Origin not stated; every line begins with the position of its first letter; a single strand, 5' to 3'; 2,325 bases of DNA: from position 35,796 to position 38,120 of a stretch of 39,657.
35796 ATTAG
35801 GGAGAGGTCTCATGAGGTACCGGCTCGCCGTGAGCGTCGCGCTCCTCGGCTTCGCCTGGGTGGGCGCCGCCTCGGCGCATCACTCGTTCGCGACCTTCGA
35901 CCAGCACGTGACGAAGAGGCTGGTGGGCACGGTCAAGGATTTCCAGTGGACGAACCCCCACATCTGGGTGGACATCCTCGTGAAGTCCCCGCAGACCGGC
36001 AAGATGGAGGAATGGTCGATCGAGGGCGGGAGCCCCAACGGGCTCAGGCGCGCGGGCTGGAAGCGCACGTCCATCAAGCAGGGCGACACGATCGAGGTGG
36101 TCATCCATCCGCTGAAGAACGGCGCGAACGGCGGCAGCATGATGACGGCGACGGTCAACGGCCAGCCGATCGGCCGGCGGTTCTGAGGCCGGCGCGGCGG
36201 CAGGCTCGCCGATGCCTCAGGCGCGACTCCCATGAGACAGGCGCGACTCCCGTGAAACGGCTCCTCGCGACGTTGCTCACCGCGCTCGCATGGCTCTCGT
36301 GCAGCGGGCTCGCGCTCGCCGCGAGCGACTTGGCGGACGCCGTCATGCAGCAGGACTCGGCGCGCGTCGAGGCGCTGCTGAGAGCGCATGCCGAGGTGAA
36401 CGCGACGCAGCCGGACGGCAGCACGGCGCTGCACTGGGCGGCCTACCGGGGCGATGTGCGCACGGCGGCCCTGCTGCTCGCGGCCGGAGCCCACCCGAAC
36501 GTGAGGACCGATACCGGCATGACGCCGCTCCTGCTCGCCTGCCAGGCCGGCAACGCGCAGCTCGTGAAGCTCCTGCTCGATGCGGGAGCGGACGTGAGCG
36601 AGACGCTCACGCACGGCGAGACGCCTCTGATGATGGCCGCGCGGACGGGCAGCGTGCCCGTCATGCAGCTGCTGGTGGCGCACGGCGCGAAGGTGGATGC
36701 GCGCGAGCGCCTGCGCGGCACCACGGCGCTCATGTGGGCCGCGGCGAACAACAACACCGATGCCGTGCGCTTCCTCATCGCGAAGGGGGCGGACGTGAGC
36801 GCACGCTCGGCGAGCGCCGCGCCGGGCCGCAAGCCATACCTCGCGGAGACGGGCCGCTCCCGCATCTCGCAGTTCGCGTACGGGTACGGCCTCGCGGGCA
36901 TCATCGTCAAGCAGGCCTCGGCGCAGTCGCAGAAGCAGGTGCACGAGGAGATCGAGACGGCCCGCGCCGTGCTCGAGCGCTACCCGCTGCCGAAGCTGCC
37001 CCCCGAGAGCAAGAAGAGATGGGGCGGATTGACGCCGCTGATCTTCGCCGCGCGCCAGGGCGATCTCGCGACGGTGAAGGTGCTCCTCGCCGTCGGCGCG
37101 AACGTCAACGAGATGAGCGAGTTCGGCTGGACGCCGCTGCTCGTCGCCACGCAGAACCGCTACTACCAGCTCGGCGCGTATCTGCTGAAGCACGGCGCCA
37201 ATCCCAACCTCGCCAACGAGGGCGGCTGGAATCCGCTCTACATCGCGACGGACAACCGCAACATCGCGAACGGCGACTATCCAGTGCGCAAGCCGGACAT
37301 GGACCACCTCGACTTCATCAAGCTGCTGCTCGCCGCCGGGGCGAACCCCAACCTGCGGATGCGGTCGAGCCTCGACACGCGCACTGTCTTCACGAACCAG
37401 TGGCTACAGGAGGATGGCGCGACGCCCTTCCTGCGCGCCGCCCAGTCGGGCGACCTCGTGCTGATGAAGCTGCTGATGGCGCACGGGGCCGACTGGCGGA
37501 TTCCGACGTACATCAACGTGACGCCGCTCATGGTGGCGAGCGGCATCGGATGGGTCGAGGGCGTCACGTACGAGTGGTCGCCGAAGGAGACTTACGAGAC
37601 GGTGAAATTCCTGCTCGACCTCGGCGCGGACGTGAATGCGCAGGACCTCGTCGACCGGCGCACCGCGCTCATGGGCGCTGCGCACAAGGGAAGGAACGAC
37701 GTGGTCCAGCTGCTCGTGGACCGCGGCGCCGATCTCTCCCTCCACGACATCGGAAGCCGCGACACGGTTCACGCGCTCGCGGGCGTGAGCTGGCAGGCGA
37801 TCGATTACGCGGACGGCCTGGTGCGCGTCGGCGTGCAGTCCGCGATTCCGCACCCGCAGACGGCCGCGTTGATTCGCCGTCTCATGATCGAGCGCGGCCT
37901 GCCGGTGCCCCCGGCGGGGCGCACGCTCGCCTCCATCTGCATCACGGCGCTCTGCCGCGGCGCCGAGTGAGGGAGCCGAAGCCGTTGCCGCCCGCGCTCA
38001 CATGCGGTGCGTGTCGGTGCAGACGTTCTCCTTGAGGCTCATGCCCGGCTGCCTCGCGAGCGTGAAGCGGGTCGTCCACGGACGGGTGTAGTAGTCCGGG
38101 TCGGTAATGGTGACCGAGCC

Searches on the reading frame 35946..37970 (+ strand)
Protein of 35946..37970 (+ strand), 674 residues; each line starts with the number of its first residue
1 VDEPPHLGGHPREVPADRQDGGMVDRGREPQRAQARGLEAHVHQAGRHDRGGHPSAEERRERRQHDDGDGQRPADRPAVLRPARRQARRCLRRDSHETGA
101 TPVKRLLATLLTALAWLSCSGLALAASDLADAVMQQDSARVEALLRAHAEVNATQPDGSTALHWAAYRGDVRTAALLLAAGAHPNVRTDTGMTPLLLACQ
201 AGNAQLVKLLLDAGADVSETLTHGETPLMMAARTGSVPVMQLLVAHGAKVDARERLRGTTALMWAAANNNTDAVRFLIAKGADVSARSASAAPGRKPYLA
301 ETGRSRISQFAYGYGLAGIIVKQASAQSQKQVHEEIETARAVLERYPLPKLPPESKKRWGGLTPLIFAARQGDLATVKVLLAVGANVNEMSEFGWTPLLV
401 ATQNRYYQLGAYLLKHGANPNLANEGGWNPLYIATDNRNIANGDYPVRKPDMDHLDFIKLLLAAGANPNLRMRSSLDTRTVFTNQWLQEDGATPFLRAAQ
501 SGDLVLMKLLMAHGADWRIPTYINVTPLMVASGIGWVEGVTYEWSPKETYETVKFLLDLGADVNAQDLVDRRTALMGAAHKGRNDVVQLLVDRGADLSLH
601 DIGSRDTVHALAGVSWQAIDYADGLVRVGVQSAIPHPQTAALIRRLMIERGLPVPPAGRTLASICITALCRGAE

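Call 10: search_protein_families(library=pfam, proteins=[window:35946-37970:+])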
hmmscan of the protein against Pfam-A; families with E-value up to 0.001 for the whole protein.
window:35946-37970:+ (674 aa): 7 families
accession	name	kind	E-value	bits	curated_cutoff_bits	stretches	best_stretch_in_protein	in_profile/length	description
PF00023.36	Ank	-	9.5e-69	223.8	21.1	7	157-188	1-32/33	Ankyrin repeat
PF12796.13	Ank_2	-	6.2e-66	219.4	27.3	6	130-218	2-87/90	Ankyrin repeats (3 copies)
PF13637.12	Ank_4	-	6.9e-47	156.8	22.7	5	162-211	1-50/50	Ankyrin repeats (many copies)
PF13606.12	Ank_3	-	4.1e-46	149.4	22.3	3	223-251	1-29/30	Ankyrin repeat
PF13857.12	Ank_5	-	2.8e-39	133.1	27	3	146-195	3-53/56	Ankyrin repeats (many copies)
PF24521.3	Ank_KRIT1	-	1.1e-11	45.1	80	1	126-213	19-107/149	KRIT1 ankyrin-repeats domain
PF23745.1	ANK_LRRK2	-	1.6e-09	38.2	27.5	0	195-280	35-115/130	LRRK2 ANK repeat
